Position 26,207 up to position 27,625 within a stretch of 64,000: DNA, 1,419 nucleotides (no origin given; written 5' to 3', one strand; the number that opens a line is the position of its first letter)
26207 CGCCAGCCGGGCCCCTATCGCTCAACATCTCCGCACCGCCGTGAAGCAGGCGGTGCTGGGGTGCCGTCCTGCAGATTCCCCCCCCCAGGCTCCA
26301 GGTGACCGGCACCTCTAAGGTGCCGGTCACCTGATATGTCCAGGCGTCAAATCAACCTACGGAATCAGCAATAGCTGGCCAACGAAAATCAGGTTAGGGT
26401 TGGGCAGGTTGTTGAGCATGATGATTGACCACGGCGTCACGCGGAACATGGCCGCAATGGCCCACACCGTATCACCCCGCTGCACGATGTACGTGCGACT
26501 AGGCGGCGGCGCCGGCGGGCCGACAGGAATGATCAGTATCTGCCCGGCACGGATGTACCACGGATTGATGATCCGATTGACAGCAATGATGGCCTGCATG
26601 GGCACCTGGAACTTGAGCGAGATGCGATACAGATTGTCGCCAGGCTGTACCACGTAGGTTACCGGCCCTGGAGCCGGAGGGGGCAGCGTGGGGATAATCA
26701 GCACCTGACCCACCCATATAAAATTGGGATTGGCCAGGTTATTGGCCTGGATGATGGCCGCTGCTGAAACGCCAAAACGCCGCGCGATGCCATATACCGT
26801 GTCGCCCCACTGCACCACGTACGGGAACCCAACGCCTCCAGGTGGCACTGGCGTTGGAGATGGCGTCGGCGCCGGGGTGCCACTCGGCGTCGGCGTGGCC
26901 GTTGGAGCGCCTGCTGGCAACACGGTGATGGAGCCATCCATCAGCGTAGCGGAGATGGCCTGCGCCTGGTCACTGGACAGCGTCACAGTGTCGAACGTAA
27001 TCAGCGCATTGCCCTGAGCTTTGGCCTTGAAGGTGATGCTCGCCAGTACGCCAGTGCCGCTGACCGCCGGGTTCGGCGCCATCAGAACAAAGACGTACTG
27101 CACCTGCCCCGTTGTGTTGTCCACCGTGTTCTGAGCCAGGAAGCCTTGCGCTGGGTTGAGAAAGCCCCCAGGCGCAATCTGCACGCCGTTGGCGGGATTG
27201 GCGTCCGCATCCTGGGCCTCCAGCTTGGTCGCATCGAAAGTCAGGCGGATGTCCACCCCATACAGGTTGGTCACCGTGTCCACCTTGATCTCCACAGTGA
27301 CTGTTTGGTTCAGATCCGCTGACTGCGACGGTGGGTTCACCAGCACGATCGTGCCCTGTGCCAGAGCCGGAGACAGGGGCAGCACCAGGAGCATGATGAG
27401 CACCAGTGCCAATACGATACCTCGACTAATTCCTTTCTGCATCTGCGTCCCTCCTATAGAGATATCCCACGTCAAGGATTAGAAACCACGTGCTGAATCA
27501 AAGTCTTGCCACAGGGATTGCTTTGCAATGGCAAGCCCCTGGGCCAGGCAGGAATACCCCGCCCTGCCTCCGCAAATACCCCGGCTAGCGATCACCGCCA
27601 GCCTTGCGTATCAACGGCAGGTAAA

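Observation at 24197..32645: Three-gene cell-surface assembly module: LysM-anchored cohesin protein, a second secreted cohesin protein, and a giant protein carrying both a dockerin and a cohesin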

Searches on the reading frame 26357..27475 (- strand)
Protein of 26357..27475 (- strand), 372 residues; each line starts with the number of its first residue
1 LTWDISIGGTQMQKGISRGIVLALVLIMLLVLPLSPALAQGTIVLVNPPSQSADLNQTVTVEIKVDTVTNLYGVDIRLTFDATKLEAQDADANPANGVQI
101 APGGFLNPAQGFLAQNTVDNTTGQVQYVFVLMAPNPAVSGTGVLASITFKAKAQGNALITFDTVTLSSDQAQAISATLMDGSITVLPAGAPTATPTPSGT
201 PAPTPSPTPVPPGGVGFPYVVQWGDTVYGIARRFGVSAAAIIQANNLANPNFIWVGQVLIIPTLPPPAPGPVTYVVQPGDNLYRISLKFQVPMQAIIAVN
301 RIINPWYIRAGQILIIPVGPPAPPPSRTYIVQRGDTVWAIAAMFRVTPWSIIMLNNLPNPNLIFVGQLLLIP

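Call 6: search_protein_families(library=pfam, proteins=[window:26357-27475:-], max_evalue=1)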
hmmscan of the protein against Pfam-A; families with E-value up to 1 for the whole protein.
window:26357-27475:- (372 aa): 9 families
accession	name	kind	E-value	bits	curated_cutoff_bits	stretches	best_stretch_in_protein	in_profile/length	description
PF01476.26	LysM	-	1.2e-46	156.8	20.9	3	219-262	1-43/43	LysM domain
PF23473.1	LysM3_LYK4_5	-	1.4e-25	89.6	29.3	3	219-259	5-44/48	LYK4/5 LysM3 domain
PF23462.1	LysM3_NFP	-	2e-15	57.5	28.1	3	272-302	3-33/48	NFP LysM3 domain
PF00963.24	Cohesin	-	8.6e-13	49.1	24.1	1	48-185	5-139/139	Cohesin domain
PF23446.1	LysM1_NFP_LYK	-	7.5e-12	46.4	36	3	226-262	17-54/60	NFP/LYK LysM1 domain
PF23472.1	LysM2_CERK1_LYK3_4_5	-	3.2e-06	27.4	27.4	1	272-318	6-55/56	LYK3/4/5 LysM2 domain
PF23457.1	LysM2_NFP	-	2.5e-05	24.7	36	1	272-318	6-55/56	NFP LysM2 domain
PF13567.11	DUF4131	-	0.02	15.1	31.6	1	22-93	31-101/165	Domain of unknown function (DUF4131)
PF13144.11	ChapFlgA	-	0.15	12.6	23.8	0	218-250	63-95/122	Chaperone for flagella basal body P-ring formation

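Call 7: search_protein_families(library=ncbifam, proteins=[window:26357-27475:-], max_evalue=1)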
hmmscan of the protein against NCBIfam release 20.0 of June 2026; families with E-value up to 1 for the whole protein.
window:26357-27475:- (372 aa): 20 families
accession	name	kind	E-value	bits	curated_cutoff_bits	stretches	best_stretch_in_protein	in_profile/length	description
TIGR02899.1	spore_safA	subfamily_domain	3.4e-23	81.3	67.85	3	221-263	1-44/44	SafA/ExsA family spore coat assembly protein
NF050804.1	CellDivDipMCaul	equivalog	5.3e-21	75.1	900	2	271-372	133-230/634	cell division endopeptidase DipM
TIGR02907.1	spore_VI_D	equivalog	7.1e-15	55.4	169.85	3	219-262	302-344/344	stage VI sporulation protein D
NF040883.1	amid_act_ActS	equivalog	3.3e-14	52.8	375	3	217-261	34-78/242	amidase activator ActS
NF008050.0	PRK10783.1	equivalog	1.9e-12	46.2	508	2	219-315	346-446/457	murein transglycosylase D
NF052398.1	Agg_Promo_Fact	equivalog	6.1e-12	46.1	170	2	219-263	31-75/202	aggregation-promoting factor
NF047755.1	LIC_10271_M23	exception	2.6e-11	43.7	180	3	219-262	27-70/207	LIC_10271 family cell wall hydrolase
NF041208.1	celldiv_DipM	equivalog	2.7e-11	43.4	740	2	203-263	170-229/419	cell division endopeptidase DipM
NF008399.0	PRK11198.1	equivalog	1.1e-10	42.1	134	2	219-263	98-147/149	peptidoglycan-binding protein LysM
NF042931.1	SAG1386_EF1546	equivalog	4.4e-09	36.6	80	2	219-261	112-157/158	SAG1386/EF1546 family surface-associated protein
NF004974.0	PRK06347.1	equivalog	5.1e-09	35.7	701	3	273-371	481-591/592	1,4-beta-N-acetylmuramoylhydrolase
NF010495.0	PRK13914.1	equivalog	2e-08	33.7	647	2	220-260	203-242/481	invasion associated endopeptidase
NF010723.1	PRK14125.1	equivalog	8.9e-08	32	60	2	220-263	36-86/87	cell division suppressor protein YneA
NF047955.1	TransPepLdtE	equivalog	8.7e-06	25.1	480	1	218-263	41-86/322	L,D-transpeptidase LdtE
NF012230.0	LWXIA_domain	equivalog_domain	9.3e-05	22.4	33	1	327-345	3-21/74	LWXIA domain-containing protein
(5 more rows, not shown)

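Call 86: list_cluster_members(proteins=[P0001, window:26357-27442:-, window:24197-26017:-])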
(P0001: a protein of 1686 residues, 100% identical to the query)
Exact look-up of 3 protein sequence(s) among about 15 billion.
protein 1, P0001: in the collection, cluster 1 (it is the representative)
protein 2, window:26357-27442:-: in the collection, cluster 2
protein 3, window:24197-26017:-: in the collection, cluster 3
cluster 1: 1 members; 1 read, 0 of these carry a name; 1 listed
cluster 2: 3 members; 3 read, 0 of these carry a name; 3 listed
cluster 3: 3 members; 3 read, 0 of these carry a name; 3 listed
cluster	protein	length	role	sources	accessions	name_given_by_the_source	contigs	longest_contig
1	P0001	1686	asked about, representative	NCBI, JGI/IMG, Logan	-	-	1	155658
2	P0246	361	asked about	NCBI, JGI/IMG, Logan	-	-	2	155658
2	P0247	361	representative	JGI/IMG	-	-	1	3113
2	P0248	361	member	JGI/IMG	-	-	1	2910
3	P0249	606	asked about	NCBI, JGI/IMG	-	-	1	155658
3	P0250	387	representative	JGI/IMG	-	-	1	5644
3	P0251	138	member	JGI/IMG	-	-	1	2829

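Call 87: find_homologous_proteins(query=window:26357-27442:-, max_evalue=1e-10)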
Query window:26357-27442:- (361 aa): 650 proteins with E <= 1e-10 among 8000 candidates; the best 120 are listed.
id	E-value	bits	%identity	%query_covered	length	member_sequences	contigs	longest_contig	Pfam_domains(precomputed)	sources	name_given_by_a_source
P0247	1.4e-227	773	100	100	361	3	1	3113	PF23446.2,PF23457.2,PF00963.25,PF01476.27,PF23462.2,PF23473.2,PF23472.2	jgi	-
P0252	1.0e-182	625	80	100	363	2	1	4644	PF23446.2,PF00963.25,PF01476.27,PF23462.2,PF23473.2,PF23472.2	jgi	-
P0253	3.4e-173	594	77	94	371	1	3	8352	PF23446.2,PF00963.25,PF01476.27,PF23462.2,PF23473.2,PF23472.2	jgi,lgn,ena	-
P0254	2.9e-172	591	77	100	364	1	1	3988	PF23446.2,PF00963.25,PF01476.27,PF23462.2,PF23473.2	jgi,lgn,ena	-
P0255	1.1e-166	572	75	94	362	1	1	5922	PF23446.2,PF00963.25,PF01476.27,PF23462.2,PF23473.2,PF23472.2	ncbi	-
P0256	2.1e-165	568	74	100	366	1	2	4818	PF23446.2,PF00963.25,PF01476.27,PF23462.2,PF23473.2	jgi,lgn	-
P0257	3.0e-165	568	75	92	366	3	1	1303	PF23446.2,PF00963.25,PF01476.27,PF23462.2,PF23473.2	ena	-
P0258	8.5e-164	563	74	92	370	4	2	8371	PF23446.2,PF00963.25,PF01476.27,PF23462.2,PF23473.2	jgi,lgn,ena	jgi:LysM repeat protein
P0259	9.7e-164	563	73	100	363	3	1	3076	PF23446.2,PF23457.2,PF00963.25,PF01476.27,PF23462.2,PF23473.2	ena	-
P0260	2.4e-162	558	75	100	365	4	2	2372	PF23446.2,PF00963.25,PF01476.27,PF23462.2,PF23473.2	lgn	-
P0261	2.8e-162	558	71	100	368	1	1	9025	PF23446.2,PF23457.2,PF00963.25,PF01476.27,PF23462.2,PF23473.2,PF23472.2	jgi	-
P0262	1.1e-161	556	69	100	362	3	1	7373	PF23446.2,PF00963.25,PF01476.27,PF23462.2,PF23473.2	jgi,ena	-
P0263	1.3e-161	556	73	94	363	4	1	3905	PF23446.2,PF00963.25,PF01476.27,PF23462.2,PF23473.2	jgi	-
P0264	9.8e-161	553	73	96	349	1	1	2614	PF23446.2,PF23457.2,PF00963.25,PF01476.27,PF23462.2,PF23473.2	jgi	jgi:LysM repeat protein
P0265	1.5e-160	552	74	94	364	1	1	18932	PF23446.2,PF23457.2,PF00963.25,PF01476.27,PF23462.2,PF23473.2,PF23472.2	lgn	-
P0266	3.4e-160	551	70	100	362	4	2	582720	PF23446.2,PF00963.25,PF01476.27,PF23462.2,PF23473.2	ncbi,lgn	-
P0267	7.8e-160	550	74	94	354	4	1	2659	PF23446.2,PF00963.25,PF01476.27,PF23462.2,PF23473.2,PF23472.2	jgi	jgi:LysM repeat protein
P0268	9.1e-160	550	77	93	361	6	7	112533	PF23446.2,PF00963.25,PF01476.27,PF23462.2,PF23473.2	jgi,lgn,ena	-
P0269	1.7e-159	549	75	94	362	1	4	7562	PF23446.2,PF00963.25,PF01476.27,PF23462.2,PF23473.2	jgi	jgi:LysM repeat protein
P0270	6.8e-159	547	74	94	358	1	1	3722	PF23446.2,PF00963.25,PF01476.27,PF23462.2,PF23473.2,PF23472.2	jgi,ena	-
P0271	6.9e-159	547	73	93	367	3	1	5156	PF23446.2,PF00963.25,PF01476.27,PF23462.2,PF23473.2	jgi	jgi:LysM repeat protein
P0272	2.5e-158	545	71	100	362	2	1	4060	PF23446.2,PF00963.25,PF01476.27,PF23462.2,PF23473.2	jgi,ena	-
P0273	5.4e-158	544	76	94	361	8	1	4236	PF23446.2,PF00963.25,PF01476.27,PF23462.2,PF23473.2,PF23472.2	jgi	jgi:LysM repeat protein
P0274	5.7e-158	544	74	94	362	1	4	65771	PF23446.2,PF00963.25,PF01476.27,PF23462.2,PF23473.2,PF23472.2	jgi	jgi:LysM repeat protein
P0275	2.5e-157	542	74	93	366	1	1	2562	PF23446.2,PF00963.25,PF01476.27,PF23462.2,PF23473.2,PF23472.2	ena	-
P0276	4.9e-157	541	75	96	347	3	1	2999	PF23446.2,PF00963.25,PF01476.27,PF23462.2,PF23473.2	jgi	jgi:LysM repeat protein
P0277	9.0e-157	540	73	94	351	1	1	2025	PF23446.2,PF00963.25,PF01476.27,PF23462.2,PF23473.2,PF23577.2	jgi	jgi:LysM repeat protein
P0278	6.5e-156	537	74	96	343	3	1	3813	PF23446.2,PF00963.25,PF01476.27,PF23462.2,PF23473.2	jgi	jgi:LysM repeat protein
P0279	1.1e-153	530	71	92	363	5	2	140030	PF23446.2,PF00963.25,PF01476.27,PF23462.2,PF23473.2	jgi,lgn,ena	jgi:LysM repeat protein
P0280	3.2e-153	528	69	100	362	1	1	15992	PF23446.2,PF00963.25,PF01476.27,PF23462.2,PF23473.2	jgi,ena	-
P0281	1.2e-150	520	69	100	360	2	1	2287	PF23446.2,PF00963.25,PF01476.27,PF23462.2,PF23473.2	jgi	jgi:LysM repeat protein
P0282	2.5e-150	519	72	94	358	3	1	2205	PF23446.2,PF00963.25,PF01476.27,PF23462.2,PF23473.2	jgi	jgi:LysM repeat protein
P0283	4.2e-150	518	67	99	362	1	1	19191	PF23446.2,PF00963.25,PF01476.27,PF23462.2,PF23473.2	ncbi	-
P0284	5.9e-150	517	70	100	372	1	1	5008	PF23446.2,PF00963.25,PF01476.27,PF23462.2,PF23473.2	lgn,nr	nr:LysM peptidoglycan-binding domain-containing protein [Chloroflexota bacterium]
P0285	1.9e-149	516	71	99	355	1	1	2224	PF23446.2,PF23457.2,PF00963.25,PF01476.27,PF23462.2,PF23473.2,PF23472.2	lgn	-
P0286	5.5e-149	514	68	100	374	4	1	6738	PF23446.2,PF00963.25,PF01476.27,PF23462.2,PF23473.2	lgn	-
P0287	1.6e-148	513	70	99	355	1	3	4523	PF23446.2,PF23457.2,PF00963.25,PF01476.27,PF23462.2,PF23473.2,PF23472.2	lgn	-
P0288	1.8e-148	512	70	99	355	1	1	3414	PF23446.2,PF23457.2,PF00963.25,PF01476.27,PF23462.2,PF23473.2,PF23472.2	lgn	-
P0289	5.9e-148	511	70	96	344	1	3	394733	PF23446.2,PF00963.25,PF01476.27,PF23462.2,PF23473.2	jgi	jgi:LysM repeat protein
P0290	6.1e-148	511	70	99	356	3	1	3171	PF23446.2,PF23457.2,PF00963.25,PF01476.27,PF23462.2,PF23473.2,PF23472.2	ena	-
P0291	7.8e-148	510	67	100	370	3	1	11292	PF23446.2,PF00963.25,PF01476.27,PF23462.2,PF23473.2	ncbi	ncbi:MAG: LysM peptidoglycan-binding domain-containing protein [Anaerolineae bacterium]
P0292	1.7e-147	509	82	83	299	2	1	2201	PF23446.2,PF00963.25,PF01476.27,PF23462.2,PF23473.2,PF23472.2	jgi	-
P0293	1.1e-146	507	70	99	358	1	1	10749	PF23446.2,PF00963.25,PF01476.27,PF23462.2,PF23473.2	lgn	-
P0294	2.8e-146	505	69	94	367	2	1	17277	PF23446.2,PF00963.25,PF01476.27,PF23462.2,PF23473.2,PF23472.2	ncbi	-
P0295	6.4e-146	504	69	99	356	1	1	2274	PF23446.2,PF23457.2,PF00963.25,PF01476.27,PF23462.2,PF23473.2,PF23472.2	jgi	-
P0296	9.9e-146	504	69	93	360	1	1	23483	PF23446.2,PF00963.25,PF01476.27,PF23462.2,PF23473.2,PF23472.2,PF23577.2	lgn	-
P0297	1.7e-145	503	67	100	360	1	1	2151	PF23446.2,PF00963.25,PF01476.27,PF23462.2,PF23473.2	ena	-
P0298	2.1e-144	499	67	99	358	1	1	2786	PF23446.2,PF00963.25,PF01476.27,PF23462.2,PF23473.2,PF23472.2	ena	-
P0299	1.5e-142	493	68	99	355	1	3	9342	PF23446.2,PF23457.2,PF00963.25,PF01476.27,PF23462.2,PF23473.2,PF23472.2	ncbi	-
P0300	2.7e-142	492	65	100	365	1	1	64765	PF23446.2,PF00963.25,PF01476.27,PF23462.2,PF23473.2,PF23472.2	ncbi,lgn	-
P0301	2.6e-141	489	68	94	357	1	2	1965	PF23446.2,PF23457.2,PF00963.25,PF01476.27,PF23462.2,PF23473.2,PF23472.2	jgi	-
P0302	3.1e-141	489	65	93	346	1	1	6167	PF23446.2,PF00963.25,PF01476.27,PF23462.2,PF23473.2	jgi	jgi:LysM repeat protein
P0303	7.1e-141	488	65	93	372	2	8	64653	PF23446.2,PF00963.25,PF01476.27,PF23462.2,PF23473.2,PF23472.2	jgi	jgi:LysM repeat protein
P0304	2.3e-138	479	65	100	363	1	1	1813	PF23446.2,PF00963.25,PF01476.27,PF23462.2,PF23473.2,PF23472.2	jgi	jgi:LysM repeat protein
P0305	2.8e-138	479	67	94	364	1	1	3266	PF23446.2,PF00963.25,PF01476.27,PF23462.2,PF23473.2,PF23472.2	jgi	-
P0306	6.9e-138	478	67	93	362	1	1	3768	PF23446.2,PF00963.25,PF01476.27,PF23462.2,PF23473.2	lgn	-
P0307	4.2e-136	472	66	100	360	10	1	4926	PF00963.25,PF01476.27,PF23473.2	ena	-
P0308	1.9e-123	430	63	92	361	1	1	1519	PF23446.2,PF00963.25,PF01476.27,PF23462.2,PF23473.2,PF23472.2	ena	-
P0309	5.1e-120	419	57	100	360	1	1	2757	PF23446.2,PF00963.25,PF01476.27,PF23462.2,PF23473.2,PF23472.2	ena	-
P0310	1.0e-119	418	58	92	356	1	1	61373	PF23446.2,PF00963.25,PF01476.27,PF23462.2,PF23473.2,PF23472.2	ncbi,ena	-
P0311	5.0e-117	409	61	93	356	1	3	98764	PF23446.2,PF00963.25,PF01476.27,PF23462.2,PF23473.2,PF23472.2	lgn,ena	-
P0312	4.1e-116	406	58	93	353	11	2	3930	PF23446.2,PF23457.2,PF00963.25,PF01476.27,PF23462.2,PF23473.2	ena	-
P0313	1.6e-115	404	58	97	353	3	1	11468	PF23446.2,PF00963.25,PF01476.27,PF23462.2,PF23473.2,PF23472.2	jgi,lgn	-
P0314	1.3e-114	401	57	100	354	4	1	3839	PF23446.2,PF00963.25,PF01476.27,PF23462.2,PF23473.2,PF23472.2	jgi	-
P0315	2.1e-111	391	67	76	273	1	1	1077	PF23446.2,PF23457.2,PF00963.25,PF01476.27,PF23462.2,PF23473.2,PF23472.2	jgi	jgi:LysM repeat protein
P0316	3.1e-107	377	54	98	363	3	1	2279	PF23446.2,PF00963.25,PF01476.27,PF23462.2,PF23473.2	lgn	-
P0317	2.0e-103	364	52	100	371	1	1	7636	PF23446.2,PF00963.25,PF01476.27,PF23462.2,PF23473.2,PF23472.2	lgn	-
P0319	2.8e-96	341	56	88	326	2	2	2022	PF23446.2,PF00963.25,PF01476.27,PF23462.2,PF23473.2,PF23472.2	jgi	-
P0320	7.7e-88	313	49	95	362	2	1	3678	PF23446.2,PF23457.2,PF00963.25,PF01476.27,PF23462.2,PF23473.2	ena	-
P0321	1.5e-82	296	48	91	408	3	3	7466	PF23446.2,PF23457.2,PF00963.25,PF01476.27,PF23462.2,PF23473.2,PF23472.2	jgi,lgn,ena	-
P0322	5.2e-80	287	42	98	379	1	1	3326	PF23446.2,PF00963.25,PF01476.27,PF23462.2,PF23473.2,PF23472.2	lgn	-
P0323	1.3e-76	276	45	88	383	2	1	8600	PF00963.25,PF01476.27,PF23473.2,PF23472.2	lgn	-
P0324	1.1e-75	273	46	93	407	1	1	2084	PF00963.25,PF01476.27,PF23473.2,PF23577.2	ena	-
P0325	1.7e-74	269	45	93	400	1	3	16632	PF23446.2,PF23457.2,PF00963.25,PF01476.27,PF23462.2,PF23473.2,PF23472.2,PF23577.2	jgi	jgi:LysM repeat protein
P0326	2.0e-73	266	42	94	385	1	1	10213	PF23446.2,PF23457.2,PF00963.25,PF01476.27,PF23462.2,PF23473.2,PF23472.2,PF22310.3,PF23577.2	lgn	-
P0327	2.4e-73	265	44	94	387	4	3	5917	PF23446.2,PF23457.2,PF00963.25,PF01476.27,PF23473.2,PF23472.2,PF22310.3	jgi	jgi:LysM repeat protein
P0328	5.7e-73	264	45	93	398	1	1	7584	PF23446.2,PF23457.2,PF00963.25,PF01476.27,PF23462.2,PF23473.2,PF23472.2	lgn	-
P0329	3.3e-71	258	41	99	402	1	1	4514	PF23446.2,PF00963.25,PF01476.27,PF23473.2,PF23472.2,PF23577.2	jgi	-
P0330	1.0e-70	257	39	93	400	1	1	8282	PF23446.2,PF01476.27,PF23473.2,PF23472.2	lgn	-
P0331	1.9e-70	256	41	98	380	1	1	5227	PF23446.2,PF23457.2,PF00963.25,PF01476.27,PF23462.2,PF23473.2,PF23472.2,PF23577.2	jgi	jgi:LysM repeat protein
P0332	2.4e-69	252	50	42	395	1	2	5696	PF23446.2,PF00963.25,PF01476.27,PF23473.2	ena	-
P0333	8.1e-69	251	40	99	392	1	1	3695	PF23446.2,PF00963.25,PF01476.27,PF23473.2,PF23472.2,PF22310.3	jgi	jgi:LysM repeat protein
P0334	5.1e-68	248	37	97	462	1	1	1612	PF23446.2,PF00963.25,PF01476.27,PF23473.2,PF23472.2,PF23577.2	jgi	-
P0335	1.6e-67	246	41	93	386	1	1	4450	PF23446.2,PF23457.2,PF00963.25,PF01476.27,PF23462.2,PF23473.2,PF23472.2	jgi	jgi:LysM repeat protein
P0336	1.7e-67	246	41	95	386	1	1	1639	PF23446.2,PF00963.25,PF01476.27,PF23473.2,PF23472.2,PF22310.3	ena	-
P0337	2.1e-67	246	49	43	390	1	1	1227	PF23446.2,PF00963.25,PF01476.27,PF23462.2,PF23473.2,PF23472.2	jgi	jgi:LysM repeat protein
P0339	4.4e-67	245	39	98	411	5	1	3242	PF00963.25,PF01476.27,PF23473.2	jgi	jgi:LysM repeat protein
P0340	7.5e-67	244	39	99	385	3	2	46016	PF23446.2,PF23457.2,PF00963.25,PF01476.27,PF23462.2,PF23473.2,PF23472.2,PF22310.3,PF23577.2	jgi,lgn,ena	-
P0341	8.1e-67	244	39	94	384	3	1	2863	PF23446.2,PF23457.2,PF00963.25,PF01476.27,PF23462.2,PF23473.2,PF23472.2,PF22310.3,PF23577.2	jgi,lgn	jgi:LysM repeat protein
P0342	3.2e-66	242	38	93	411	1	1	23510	PF01476.27,PF23473.2,PF23577.2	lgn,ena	-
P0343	4.3e-66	242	43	94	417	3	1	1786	PF23446.2,PF23457.2,PF00963.25,PF01476.27,PF23462.2,PF23473.2,PF23472.2,PF23577.2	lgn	-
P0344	1.3e-65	240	40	98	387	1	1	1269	PF23446.2,PF00963.25,PF01476.27,PF23462.2,PF23473.2,PF23472.2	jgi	jgi:LysM repeat protein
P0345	9.3e-65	237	41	99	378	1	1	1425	PF23446.2,PF23457.2,PF00963.25,PF01476.27,PF23462.2,PF23473.2,PF23472.2,PF23577.2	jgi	jgi:LysM repeat protein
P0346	1.1e-64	237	40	90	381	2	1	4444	PF23446.2,PF23457.2,PF00963.25,PF01476.27,PF23462.2,PF23473.2,PF23472.2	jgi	-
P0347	1.2e-64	237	48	43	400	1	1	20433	PF23446.2,PF00963.25,PF01476.27,PF23462.2,PF23473.2,PF22310.3,PF23577.2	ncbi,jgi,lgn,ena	-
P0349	1.8e-64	236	56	61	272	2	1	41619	PF00963.25,PF01476.27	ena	-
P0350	2.8e-64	236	37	98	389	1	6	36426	PF23446.2,PF23457.2,PF00963.25,PF01476.27,PF23462.2,PF23473.2,PF23472.2,PF23577.2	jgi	jgi:LysM repeat protein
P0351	9.8e-64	234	37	94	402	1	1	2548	PF23446.2,PF00963.25,PF01476.27,PF23462.2,PF23473.2,PF23472.2,PF22310.3,PF23577.2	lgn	-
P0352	2.0e-63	233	39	98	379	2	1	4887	PF23446.2,PF23457.2,PF00963.25,PF01476.27,PF23462.2,PF23473.2,PF23472.2,PF23577.2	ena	-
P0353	2.9e-63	232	40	99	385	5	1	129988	PF01476.27,PF23462.2,PF23473.2,PF23472.2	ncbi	-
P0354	6.7e-63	231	42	94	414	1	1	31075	PF23446.2,PF23457.2,PF00963.25,PF01476.27,PF23462.2,PF23473.2,PF23472.2,PF23577.2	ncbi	-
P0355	1.0e-62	230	40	35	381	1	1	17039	PF23446.2,PF23457.2,PF00963.25,PF01476.27,PF23462.2,PF23473.2,PF23472.2,PF22310.3,PF23577.2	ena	-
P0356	1.1e-62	230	40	35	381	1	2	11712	PF23446.2,PF23457.2,PF00963.25,PF01476.27,PF23462.2,PF23473.2,PF23472.2,PF22310.3,PF23577.2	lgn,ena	-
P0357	2.6e-61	226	39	94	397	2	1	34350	PF23446.2,PF00963.25,PF01476.27,PF23473.2,PF23472.2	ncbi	-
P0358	7.9e-61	224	40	93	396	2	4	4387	PF23446.2,PF00963.25,PF01476.27,PF23473.2,PF23472.2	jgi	jgi:LysM repeat protein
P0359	8.9e-61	224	37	99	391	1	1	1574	PF23446.2,PF23457.2,PF00963.25,PF01476.27,PF23462.2,PF23473.2,PF23472.2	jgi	jgi:LysM repeat protein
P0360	2.5e-60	223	37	98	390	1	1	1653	PF23446.2,PF00963.25,PF01476.27,PF23462.2,PF23473.2,PF23472.2,PF23577.2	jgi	jgi:LysM repeat protein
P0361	2.8e-60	222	38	45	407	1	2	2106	PF23446.2,PF23457.2,PF00963.25,PF01476.27,PF23473.2,PF23472.2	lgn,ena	-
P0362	3.5e-59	219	42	41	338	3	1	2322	PF23446.2,PF00963.25,PF01476.27,PF23473.2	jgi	jgi:LysM repeat protein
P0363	5.9e-59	218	41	78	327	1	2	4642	PF23446.2,PF00963.25,PF01476.27,PF23473.2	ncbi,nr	ncbi:MAG: LysM peptidoglycan-binding domain-containing protein [Anaerolineae bacterium]|nr:LysM pept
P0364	6.7e-58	215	41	83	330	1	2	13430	PF00963.25,PF01476.27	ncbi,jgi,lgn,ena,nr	ncbi:MAG TPA: LysM peptidoglycan-binding domain-containing protein [Chloroflexi bacterium]|nr:LysM p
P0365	4.3e-57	212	40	81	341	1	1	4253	PF23446.2,PF01476.27,PF23462.2,PF23473.2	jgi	jgi:LysM repeat protein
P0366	1.3e-56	210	41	78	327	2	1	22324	PF23446.2,PF00963.25,PF01476.27,PF23462.2,PF23473.2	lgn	-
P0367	8.2e-56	208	41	83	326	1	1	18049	PF23446.2,PF00963.25,PF01476.27,PF23462.2,PF23473.2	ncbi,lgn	-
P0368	1.6e-55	207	33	77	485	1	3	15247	PF00963.25,PF01476.27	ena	-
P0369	2.0e-55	206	42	83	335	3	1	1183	PF23446.2,PF00963.25,PF01476.27,PF23473.2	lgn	-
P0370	2.1e-55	206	42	83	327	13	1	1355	PF23446.2,PF00963.25,PF01476.27,PF23473.2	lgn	-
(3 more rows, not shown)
